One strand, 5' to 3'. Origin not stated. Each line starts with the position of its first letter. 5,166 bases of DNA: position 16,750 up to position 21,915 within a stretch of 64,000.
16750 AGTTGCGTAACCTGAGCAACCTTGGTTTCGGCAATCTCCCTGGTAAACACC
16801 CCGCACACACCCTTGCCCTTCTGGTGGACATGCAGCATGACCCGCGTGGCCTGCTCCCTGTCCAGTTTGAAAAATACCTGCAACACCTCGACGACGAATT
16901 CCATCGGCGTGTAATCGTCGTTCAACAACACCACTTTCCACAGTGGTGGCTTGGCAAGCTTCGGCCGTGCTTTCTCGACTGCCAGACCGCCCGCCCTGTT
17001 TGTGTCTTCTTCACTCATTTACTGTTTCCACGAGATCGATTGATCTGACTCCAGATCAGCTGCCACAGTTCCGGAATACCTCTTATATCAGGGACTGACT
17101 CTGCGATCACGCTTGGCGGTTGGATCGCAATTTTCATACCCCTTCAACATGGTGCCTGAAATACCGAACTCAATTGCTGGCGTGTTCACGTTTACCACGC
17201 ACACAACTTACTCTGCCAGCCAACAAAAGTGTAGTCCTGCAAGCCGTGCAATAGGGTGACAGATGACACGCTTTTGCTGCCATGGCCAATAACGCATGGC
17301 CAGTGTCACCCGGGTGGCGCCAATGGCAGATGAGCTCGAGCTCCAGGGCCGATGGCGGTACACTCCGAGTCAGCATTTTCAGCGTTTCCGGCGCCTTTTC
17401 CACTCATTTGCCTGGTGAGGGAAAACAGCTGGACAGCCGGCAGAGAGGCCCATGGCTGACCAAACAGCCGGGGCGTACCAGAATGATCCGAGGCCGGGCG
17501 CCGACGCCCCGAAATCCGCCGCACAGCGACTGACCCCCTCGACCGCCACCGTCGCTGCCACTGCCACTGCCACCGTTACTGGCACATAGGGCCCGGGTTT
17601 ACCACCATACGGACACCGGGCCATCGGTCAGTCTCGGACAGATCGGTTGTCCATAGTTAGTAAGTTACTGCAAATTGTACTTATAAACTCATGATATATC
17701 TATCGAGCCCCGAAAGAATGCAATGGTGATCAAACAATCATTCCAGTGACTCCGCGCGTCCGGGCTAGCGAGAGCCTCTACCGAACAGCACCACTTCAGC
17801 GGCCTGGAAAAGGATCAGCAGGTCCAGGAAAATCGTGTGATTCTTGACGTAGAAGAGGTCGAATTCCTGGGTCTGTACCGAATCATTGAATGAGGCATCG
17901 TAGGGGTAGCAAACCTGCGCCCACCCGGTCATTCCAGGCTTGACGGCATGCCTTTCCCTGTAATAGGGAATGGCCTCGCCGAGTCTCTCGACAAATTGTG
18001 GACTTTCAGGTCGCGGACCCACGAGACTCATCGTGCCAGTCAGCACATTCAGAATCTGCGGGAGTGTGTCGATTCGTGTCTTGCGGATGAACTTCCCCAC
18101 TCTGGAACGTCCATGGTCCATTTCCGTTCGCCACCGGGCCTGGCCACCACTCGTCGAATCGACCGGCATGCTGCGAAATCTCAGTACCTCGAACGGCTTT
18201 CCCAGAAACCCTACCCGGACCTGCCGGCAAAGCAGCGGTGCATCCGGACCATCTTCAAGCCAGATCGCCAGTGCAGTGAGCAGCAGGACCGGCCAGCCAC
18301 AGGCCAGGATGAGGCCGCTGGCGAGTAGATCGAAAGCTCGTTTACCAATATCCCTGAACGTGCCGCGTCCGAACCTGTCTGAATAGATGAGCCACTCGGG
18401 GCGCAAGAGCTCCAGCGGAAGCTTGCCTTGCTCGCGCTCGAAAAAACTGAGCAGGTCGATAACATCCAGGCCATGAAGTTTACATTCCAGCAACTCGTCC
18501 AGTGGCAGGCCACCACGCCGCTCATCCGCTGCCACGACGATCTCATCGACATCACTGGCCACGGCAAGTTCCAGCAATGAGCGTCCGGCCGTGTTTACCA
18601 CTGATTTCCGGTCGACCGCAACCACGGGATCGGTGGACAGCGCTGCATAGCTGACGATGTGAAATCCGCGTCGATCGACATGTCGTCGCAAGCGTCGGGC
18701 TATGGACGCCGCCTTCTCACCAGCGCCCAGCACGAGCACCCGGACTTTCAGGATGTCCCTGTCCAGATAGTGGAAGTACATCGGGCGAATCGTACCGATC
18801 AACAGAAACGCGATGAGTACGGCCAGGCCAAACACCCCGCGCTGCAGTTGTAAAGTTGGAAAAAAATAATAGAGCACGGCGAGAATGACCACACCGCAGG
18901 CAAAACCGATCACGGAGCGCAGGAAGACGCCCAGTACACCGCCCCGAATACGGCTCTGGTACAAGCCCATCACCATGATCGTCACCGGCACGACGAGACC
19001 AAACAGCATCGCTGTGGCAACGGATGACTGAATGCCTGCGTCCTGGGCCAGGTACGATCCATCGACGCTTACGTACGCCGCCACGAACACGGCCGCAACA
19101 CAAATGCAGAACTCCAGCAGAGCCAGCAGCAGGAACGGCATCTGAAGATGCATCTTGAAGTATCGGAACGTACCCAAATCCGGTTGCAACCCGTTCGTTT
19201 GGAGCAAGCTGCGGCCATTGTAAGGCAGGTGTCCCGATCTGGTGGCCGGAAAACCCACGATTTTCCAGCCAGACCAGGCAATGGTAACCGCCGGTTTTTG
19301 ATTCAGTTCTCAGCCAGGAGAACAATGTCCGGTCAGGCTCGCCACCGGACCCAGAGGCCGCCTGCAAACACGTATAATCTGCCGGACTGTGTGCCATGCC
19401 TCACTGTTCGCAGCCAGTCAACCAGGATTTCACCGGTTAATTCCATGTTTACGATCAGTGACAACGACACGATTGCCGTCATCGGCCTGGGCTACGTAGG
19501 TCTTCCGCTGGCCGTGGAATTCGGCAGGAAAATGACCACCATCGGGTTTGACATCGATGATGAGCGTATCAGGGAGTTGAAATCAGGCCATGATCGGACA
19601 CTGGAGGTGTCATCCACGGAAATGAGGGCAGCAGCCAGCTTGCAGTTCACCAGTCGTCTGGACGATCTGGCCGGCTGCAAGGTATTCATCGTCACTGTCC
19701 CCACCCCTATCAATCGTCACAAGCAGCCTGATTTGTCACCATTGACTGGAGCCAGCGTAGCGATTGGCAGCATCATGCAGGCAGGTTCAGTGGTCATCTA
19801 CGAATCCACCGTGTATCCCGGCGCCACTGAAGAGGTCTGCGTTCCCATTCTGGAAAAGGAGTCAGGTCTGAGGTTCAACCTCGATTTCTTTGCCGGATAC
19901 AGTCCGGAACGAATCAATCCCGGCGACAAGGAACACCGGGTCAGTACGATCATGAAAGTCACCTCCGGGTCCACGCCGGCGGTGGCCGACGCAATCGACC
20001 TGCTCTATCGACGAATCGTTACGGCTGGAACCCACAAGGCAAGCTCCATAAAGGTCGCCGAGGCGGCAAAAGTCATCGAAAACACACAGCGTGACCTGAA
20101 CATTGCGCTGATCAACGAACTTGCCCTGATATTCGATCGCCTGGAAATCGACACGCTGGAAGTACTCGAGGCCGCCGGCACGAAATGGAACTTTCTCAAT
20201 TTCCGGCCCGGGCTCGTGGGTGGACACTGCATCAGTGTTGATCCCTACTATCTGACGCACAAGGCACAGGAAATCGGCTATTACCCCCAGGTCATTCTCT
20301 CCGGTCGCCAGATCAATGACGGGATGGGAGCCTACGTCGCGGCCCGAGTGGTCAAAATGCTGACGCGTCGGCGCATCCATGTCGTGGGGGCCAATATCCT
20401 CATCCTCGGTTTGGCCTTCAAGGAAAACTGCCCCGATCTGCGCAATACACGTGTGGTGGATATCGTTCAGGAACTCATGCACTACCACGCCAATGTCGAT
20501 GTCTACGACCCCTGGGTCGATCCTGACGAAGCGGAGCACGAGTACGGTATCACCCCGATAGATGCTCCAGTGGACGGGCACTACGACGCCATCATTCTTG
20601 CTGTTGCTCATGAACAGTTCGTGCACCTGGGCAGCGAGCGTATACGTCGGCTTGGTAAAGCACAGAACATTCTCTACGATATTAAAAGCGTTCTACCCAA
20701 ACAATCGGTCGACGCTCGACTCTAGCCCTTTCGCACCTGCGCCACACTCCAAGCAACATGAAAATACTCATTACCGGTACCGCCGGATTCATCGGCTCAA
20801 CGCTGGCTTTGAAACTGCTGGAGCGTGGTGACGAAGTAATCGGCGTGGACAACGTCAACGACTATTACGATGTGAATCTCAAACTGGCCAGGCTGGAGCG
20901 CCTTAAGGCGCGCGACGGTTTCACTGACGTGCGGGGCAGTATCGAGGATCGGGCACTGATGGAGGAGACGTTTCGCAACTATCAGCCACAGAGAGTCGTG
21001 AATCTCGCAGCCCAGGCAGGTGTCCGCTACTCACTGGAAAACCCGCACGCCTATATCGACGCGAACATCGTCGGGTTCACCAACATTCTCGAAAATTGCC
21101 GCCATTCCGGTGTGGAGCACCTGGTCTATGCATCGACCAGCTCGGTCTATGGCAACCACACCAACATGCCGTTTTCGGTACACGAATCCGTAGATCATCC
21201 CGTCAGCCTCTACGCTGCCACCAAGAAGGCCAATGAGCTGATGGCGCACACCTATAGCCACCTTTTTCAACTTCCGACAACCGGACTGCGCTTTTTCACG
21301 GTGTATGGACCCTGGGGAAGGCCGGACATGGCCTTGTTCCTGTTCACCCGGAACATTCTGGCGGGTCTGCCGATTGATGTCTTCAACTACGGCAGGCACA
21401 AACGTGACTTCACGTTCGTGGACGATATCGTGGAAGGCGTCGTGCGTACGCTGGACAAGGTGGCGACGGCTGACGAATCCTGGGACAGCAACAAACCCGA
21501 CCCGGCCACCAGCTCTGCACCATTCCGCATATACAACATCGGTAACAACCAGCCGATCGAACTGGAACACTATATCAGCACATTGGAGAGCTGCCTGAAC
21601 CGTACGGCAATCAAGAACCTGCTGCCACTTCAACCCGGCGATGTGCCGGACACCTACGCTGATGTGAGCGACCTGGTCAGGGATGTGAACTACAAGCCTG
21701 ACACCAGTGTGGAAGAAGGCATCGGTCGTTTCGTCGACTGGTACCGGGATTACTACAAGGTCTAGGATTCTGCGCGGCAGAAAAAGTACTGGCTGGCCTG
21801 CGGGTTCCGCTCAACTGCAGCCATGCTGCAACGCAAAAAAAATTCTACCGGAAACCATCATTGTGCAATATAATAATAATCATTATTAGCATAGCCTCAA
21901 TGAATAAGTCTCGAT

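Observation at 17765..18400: Probable pseudo-enzyme: phosphoglycosyl transferase with the catalytic Asp-Glu dyad changed to Asp-Thr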

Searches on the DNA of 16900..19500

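Call 58: search_rna_families(source=window, start=16900, end=19500, threshold=evalue, max_evalue=0.1)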
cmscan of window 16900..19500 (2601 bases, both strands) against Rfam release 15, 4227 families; matches with E-value up to 0.1: 0.
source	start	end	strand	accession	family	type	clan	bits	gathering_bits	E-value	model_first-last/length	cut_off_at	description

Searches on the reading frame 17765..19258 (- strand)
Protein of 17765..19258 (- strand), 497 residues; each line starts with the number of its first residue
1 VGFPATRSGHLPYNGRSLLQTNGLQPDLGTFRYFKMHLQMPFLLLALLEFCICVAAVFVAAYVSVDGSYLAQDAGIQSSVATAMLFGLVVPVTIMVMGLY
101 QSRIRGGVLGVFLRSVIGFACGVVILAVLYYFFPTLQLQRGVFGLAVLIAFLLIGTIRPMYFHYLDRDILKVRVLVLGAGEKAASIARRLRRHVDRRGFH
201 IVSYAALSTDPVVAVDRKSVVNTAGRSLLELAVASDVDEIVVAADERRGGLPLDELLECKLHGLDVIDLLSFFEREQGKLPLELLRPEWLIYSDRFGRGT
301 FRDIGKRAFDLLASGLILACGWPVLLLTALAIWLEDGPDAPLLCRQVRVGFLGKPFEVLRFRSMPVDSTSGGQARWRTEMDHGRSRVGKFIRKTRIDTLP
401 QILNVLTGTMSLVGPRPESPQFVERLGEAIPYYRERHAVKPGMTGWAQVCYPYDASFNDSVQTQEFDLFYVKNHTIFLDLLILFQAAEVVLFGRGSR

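Call 3: search_protein_families(library=ncbifam, proteins=[window:17765-19258:-], max_evalue=0.001)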
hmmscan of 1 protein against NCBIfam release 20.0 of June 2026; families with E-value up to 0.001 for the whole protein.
window:17765-19258:- (497 aa): 10 families
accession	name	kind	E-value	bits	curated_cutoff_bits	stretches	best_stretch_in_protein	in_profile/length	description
TIGR03013.1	EpsB_2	subfamily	5.4e-146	487.1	393.35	1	52-497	6-443/443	TIGR03013 family XrtA/PEP-CTERM system glycosyltransferase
TIGR03025.1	EPS_sugtrans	subfamily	1.6e-101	340.8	295.55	1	49-496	3-444/445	exopolysaccharide biosynthesis polyprenyl glycosylphosphotransferase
TIGR03023.1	WcaJ_sugtrans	equivalog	5.3e-71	240.2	410.75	1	48-494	2-450/453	undecaprenyl-phosphate glucose phosphotransferase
TIGR03022.1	WbaP_sugtrans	subfamily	7.8e-48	163.9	403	1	54-496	6-455/456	undecaprenyl-phosphate galactose phosphotransferase WbaP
NF007518.0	PRK10124.1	equivalog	1.9e-36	125.8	684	1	305-485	273-452/464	undecaprenyl-phosphate glucose phosphotransferase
NF050817.1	PolSacchBiosHfsE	equivalog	7e-36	123.9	750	1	302-487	268-456/467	polysaccharide biosynthesis protein HfsE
NF011751.0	PRK15204.1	equivalog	2.8e-32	111.9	907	1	113-494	91-473/476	undecaprenyl-phosphate galactose phosphotransferase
NF041877.1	EPS_EpsZ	equivalog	1.1e-30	106.8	800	1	306-496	266-458/459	exopolysaccharide biosynthesis polyisoprenyl-phosphate hexose-1-phosphate transferase EpsZ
NF052601.1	undeca_RfbP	equivalog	2.3e-29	102.4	330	2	384-494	135-239/244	undecaprenyl-phosphate galactose phosphotransferase family protein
NF045514.1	glycotran_HepC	equivalog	2.2e-15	56.5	140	1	304-417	115-211/220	heterocyst development glycosyltransferase HepC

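Call 4: search_protein_families(library=pfam, proteins=[window:17765-19258:-], max_evalue=0.001)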
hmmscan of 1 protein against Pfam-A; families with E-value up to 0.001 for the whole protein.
window:17765-19258:- (497 aa): 1 family
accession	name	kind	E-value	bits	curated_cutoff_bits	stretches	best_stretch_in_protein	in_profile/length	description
PF02397.22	Bac_transf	-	1.9e-52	177.9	27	1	306-491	1-178/179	Bacterial sugar transferase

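Call 5: find_homologous_proteins(query=window:17765-19258:-, max_evalue=1e-10)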
Query window:17765-19258:- (497 aa): 5009 proteins with E <= 1e-10 among 8000 candidates; the best 120 are listed.
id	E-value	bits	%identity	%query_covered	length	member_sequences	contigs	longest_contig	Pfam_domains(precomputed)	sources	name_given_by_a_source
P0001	0.0e+0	1028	100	93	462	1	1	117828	PF02397.23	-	-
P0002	6.1e-226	769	72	95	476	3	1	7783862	PF02397.23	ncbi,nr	ncbi:TIGR03013 family XrtA/PEP-CTERM system glycosyltransferase [Granulosicoccus antarcticus]|nr:TIG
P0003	6.4e-226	769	73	95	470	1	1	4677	PF13727.13,PF02397.23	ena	-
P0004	8.4e-226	769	73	95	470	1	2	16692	PF13727.13,PF02397.23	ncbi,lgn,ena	-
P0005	2.0e-225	768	73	95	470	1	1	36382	PF13727.13,PF02397.23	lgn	-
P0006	6.1e-225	766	73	95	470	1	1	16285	PF13727.13,PF02397.23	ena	-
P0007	9.4e-225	765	73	95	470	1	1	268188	PF02397.23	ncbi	-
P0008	9.4e-224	762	72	95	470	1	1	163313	PF13727.13,PF02397.23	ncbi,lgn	-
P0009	2.6e-223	761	72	95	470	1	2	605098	PF13727.13,PF02397.23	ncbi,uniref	ncbi:TIGR03013 family XrtA/PEP-CTERM system glycosyltransferase [Granulosicoccus sp. 3-233]|uniref:T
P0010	9.7e-222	755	70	95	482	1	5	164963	PF02397.23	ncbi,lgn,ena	-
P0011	1.4e-221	755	70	95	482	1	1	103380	PF02397.23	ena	-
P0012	1.4e-220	752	71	95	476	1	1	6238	PF02397.23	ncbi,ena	-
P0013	2.6e-220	751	70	95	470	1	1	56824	PF02397.23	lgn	-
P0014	2.8e-220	751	70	98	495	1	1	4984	PF02397.23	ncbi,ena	-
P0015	3.6e-219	747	70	95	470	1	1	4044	PF02397.23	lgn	-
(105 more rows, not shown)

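Call 46: search_solved_structures(query=P0001, show_alignments=3, max_evalue=0.001)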
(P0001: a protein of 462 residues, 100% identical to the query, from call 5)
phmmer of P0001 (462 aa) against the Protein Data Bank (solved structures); distinct sequences matched with E-value up to 0.001: 7.
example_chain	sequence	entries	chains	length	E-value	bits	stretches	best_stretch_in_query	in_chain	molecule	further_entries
8t53_A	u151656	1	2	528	7.3e-28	101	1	91-459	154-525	Undecaprenyl-phosphate galactose phosphotransferase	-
30us_A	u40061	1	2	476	3.2e-25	92.3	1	262-458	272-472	UDP-Gal::undecaprenolphosphate Gal-1-P transferase WbaP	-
9s7s_A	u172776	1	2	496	3.7e-25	92.1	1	263-458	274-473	UDP-Gal::undecaprenolphosphate Gal-1-P transferase WbaP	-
30wc_A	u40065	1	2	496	3.7e-25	92.1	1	263-458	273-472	Undecaprenyl-phosphate galactose phosphotransferase WbaP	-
9s8l_A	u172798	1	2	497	3.7e-25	92.1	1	263-458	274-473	UDP-Gal::undecaprenolphosphate Gal-1-P transferase WbaP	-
8e37_B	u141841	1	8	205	3.6e-24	88.8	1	262-458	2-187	N,N'-diacetylbacilliosaminyl-1-phosphate transferase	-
8g1n_A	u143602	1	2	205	3.1e-23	85.7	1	262-457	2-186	N,N'-diacetylbacilliosaminyl-1-phosphate transferase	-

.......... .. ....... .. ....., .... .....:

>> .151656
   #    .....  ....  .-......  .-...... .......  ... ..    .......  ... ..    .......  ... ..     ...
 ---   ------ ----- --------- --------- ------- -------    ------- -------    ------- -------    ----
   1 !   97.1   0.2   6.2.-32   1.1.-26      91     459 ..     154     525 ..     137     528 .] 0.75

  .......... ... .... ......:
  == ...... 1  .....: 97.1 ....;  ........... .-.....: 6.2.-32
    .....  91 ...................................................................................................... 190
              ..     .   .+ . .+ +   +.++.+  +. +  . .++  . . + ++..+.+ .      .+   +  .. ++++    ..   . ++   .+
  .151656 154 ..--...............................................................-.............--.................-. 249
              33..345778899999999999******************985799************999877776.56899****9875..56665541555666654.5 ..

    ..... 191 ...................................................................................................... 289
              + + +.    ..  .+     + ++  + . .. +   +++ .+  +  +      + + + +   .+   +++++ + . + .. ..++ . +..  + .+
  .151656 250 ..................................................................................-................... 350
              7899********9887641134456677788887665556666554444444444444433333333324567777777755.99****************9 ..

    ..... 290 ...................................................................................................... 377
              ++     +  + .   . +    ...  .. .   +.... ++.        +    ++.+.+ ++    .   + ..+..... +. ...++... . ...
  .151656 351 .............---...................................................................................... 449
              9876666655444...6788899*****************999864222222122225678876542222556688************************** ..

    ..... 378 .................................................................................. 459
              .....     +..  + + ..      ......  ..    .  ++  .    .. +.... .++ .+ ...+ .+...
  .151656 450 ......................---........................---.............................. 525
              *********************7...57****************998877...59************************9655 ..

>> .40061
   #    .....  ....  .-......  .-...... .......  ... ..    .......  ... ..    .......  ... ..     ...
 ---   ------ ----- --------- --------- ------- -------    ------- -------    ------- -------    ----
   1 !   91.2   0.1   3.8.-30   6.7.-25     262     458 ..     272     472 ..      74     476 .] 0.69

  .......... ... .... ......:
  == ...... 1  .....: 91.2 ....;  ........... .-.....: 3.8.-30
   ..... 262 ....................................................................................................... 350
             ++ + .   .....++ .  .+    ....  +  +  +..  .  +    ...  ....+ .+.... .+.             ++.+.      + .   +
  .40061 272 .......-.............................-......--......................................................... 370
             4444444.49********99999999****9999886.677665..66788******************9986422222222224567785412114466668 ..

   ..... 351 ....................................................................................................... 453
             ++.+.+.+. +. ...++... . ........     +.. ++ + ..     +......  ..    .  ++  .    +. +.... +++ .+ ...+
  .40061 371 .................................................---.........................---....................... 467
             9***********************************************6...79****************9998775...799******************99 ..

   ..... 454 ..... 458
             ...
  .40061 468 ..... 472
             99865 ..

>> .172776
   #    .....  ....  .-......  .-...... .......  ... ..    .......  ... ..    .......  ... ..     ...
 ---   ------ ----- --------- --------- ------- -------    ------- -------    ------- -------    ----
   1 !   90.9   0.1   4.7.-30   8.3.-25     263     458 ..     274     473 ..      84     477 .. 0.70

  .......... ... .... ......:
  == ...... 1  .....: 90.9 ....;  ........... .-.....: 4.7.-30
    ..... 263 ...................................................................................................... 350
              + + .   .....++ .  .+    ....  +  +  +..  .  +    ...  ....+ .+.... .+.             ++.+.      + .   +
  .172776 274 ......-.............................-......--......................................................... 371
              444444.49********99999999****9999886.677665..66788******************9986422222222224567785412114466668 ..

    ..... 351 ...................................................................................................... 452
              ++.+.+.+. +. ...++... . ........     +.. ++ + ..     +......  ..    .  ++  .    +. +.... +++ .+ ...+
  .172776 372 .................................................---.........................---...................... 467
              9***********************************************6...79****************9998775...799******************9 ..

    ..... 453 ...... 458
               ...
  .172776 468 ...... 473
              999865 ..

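Call 63: search_protein_representatives(protein=P0001)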
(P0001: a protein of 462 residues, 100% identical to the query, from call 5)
Query: 462 residues. Proteins with E-value up to 0.001 (for the whole library): 54996; up to 1e-10: 38613; up to 1e-30: 5456. The best 150 are listed.
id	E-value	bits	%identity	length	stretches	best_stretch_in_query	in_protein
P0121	2.6e-184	629.9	61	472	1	1-462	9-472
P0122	1.5e-138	479.1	48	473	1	5-460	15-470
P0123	6.1e-129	447.4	51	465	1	46-461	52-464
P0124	1.3e-122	426.6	43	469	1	2-462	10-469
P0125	1.8e-119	416.2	44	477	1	3-462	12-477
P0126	5.8e-119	414.5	45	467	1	4-462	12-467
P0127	8.3e-119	414.0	45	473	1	3-462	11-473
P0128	9.6e-117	407.2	46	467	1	7-462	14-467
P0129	7.9e-116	404.2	45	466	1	3-462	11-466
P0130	6.0e-115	401.3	45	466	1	3-462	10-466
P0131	2.8e-114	399.1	43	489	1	7-462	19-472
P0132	2.9e-114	399.0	45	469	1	5-462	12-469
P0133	1.1e-112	393.8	44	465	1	11-462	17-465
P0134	1.6e-112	393.3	44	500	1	5-462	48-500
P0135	5.8e-112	391.4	43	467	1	3-462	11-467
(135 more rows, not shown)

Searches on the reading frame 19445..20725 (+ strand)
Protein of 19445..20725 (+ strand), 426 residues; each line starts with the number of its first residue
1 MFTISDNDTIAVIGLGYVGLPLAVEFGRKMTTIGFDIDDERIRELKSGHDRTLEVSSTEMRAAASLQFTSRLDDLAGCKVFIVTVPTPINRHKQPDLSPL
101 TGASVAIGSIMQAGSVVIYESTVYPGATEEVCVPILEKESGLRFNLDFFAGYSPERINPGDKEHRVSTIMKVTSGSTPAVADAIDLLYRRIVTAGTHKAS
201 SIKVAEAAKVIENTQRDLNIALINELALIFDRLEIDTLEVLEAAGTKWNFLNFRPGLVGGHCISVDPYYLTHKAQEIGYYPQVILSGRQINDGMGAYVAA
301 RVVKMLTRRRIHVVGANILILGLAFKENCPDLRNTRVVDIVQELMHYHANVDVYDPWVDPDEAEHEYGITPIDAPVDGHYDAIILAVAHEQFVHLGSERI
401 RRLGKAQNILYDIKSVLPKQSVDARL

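Call 50: search_protein_families(library=ncbifam, proteins=[window:19445-20725:+], max_evalue=0.00001)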
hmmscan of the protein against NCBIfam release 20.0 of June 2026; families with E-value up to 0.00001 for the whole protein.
window:19445-20725:+ (426 aa): 6 families
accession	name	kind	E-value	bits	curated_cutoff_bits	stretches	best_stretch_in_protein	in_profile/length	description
NF011729.0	PRK15182.1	equivalog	7.6e-185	614.7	592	1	1-426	1-425/425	Vi polysaccharide biosynthesis UDP-N-acetylglucosamine C-6 dehydrogenase TviB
TIGR03026.1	NDP-sugDHase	subfamily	2.1e-115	385.8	189.8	1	9-410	2-409/413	nucleotide sugar dehydrogenase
NF040825.1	UDPMaNacDH_Arch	equivalog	2.7e-66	224.2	750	1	10-417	3-401/418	UDP-N-acetyl-D-mannosamine dehydrogenase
NF008286.0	PRK11064.1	equivalog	2e-56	191.4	459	1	8-401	4-408/420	UDP-N-acetyl-D-mannosamine dehydrogenase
NF041297.1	UDPGDh_AglM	equivalog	2.5e-40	138.7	670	1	10-377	3-378/429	UDP-glucose 6-dehydrogenase AglM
NF047673.2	TeichurnBiosyTuaD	equivalog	2.3e-29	102.8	700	1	10-368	4-362/439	UDP-glucose 6-dehydrogenase TuaD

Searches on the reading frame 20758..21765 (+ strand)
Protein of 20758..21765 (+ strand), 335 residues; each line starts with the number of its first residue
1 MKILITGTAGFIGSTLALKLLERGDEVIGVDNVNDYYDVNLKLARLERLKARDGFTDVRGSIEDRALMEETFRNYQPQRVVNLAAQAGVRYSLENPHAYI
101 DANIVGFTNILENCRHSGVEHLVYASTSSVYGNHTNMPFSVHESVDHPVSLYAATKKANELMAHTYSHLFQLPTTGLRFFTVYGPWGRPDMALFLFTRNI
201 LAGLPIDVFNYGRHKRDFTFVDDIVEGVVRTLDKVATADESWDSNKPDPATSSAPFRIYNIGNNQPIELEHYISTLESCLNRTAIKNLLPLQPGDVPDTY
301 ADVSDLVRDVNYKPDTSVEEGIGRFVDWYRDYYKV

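Call 50: search_protein_families(library=ncbifam, proteins=[window:20758-21765:+], max_evalue=0.00001)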
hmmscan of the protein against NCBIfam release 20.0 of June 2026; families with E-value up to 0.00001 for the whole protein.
window:20758-21765:+ (335 aa): 23 families
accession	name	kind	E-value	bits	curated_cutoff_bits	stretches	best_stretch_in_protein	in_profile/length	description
TIGR01181.1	dTDP_gluc_dehyt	equivalog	2.4e-43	148.5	365.1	1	2-236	1-235/321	dTDP-glucose 4,6-dehydratase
TIGR01179.1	galE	equivalog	5.4e-40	137.2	262.3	1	2-184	1-178/332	UDP-glucose 4-epimerase GalE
TIGR04180.1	EDH_00030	hypoth_equivalog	1.6e-34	119.3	475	1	3-233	1-226/297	NAD-dependent 4,6-dehydratase LegB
NF011728.1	PRK15181.1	equivalog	5.3e-34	117.7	760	1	3-332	18-340/348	Vi polysaccharide biosynthesis UDP-N-acetylglucosaminuronic acid C-4 epimerase TviC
NF007582.0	PRK10217.1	equivalog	3.5e-30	105.3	698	1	2-329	3-331/355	dTDP-glucose 4,6-dehydratase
NF007490.0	PRK10084.1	subfamily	1.1e-26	93.7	649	1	1-236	1-247/361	dTDP-glucose 4,6-dehydratase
TIGR02197.1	heptose_epim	equivalog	1.9e-26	93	274.6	1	3-234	1-232/316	ADP-glyceromanno-heptose 6-epimerase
NF007956.0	PRK10675.1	subfamily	1.3e-24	87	394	1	1-161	1-158/338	UDP-glucose 4-epimerase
TIGR02622.1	CDP_4_6_dhtase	equivalog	1.1e-23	83.9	278.45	1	2-170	6-172/352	CDP-glucose 4,6-dehydratase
NF042422.1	oxyalk_red_OleD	equivalog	2.6e-22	79.6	580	1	1-290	1-260/329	2-alkyl-3-oxoalkanoate reductase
NF043036.1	ErythonDh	equivalog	1.6e-16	60.4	325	1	1-200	1-197/321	D-erythronate dehydrogenase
NF042423.1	oxyalk_red_Shew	equivalog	1.7e-15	56.9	580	1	2-186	10-178/331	2-alkyl-3-oxoalkanoate reductase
TIGR01472.1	gmd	equivalog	4.1e-15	55.8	415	1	3-172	3-175/342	GDP-mannose 4,6-dehydratase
NF008872.0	PRK11908.1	equivalog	2e-13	50.1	294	1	1-331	2-337/349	bifunctional UDP-4-keto-pentose/UDP-xylose synthase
NF041015.1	UDPsulfquin_syn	equivalog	5.3e-13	48.7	575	1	1-135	1-151/384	UDP-sulfoquinovose synthase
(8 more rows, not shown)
